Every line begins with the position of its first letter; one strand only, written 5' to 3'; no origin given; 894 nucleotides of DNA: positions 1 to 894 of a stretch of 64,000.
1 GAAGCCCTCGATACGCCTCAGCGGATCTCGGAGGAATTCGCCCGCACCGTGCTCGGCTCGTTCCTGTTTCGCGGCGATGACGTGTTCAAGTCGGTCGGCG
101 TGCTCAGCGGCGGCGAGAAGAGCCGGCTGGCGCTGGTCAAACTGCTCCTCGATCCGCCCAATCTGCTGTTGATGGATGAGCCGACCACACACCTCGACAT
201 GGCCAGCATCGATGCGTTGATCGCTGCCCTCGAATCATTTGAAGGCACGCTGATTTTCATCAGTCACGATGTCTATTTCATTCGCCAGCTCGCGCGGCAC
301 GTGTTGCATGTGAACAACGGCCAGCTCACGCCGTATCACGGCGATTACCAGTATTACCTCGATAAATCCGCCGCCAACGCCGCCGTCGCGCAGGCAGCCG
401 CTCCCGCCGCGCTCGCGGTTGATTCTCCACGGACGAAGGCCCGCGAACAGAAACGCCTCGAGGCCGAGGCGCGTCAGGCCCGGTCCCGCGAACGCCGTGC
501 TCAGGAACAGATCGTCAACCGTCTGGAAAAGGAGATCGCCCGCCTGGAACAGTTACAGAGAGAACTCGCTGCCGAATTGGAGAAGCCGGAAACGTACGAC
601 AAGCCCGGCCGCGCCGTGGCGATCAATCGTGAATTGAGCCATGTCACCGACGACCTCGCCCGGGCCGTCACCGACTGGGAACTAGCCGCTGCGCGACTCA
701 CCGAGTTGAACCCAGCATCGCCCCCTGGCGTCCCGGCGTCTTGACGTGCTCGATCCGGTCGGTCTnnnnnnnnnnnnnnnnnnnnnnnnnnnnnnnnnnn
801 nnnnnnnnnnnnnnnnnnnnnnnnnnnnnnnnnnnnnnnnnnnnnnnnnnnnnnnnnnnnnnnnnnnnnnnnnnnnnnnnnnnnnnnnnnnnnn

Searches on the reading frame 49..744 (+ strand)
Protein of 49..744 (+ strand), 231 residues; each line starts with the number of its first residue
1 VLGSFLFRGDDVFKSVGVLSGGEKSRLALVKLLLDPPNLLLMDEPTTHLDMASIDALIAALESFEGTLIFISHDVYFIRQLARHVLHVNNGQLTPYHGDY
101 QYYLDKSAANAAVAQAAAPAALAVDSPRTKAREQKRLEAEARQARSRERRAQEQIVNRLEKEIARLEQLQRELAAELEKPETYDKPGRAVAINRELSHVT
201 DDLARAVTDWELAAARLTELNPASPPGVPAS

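Call 10: search_protein_families(library=pfam, proteins=[window:49-744:+], max_evalue=0.001)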
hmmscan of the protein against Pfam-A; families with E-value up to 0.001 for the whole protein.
window:49-744:+ (231 aa): 4 families
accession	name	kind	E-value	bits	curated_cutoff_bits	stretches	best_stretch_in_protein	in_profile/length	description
PF16326.10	ABC_tran_CTD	-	5.4e-08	33.4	32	1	151-211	5-65/69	ABC transporter C-terminal domain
PF00005.33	ABC_tran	-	2.6e-07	31.8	25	1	12-47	102-137/137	ABC transporter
PF13304.12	AAA_21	-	3.4e-06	27.8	27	1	7-78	226-303/304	AAA domain, putative AbiEii toxin, Type IV TA system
PF12848.13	ABC_tran_Xtn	-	0.00035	21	25.9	0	86-118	1-33/85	ABC transporter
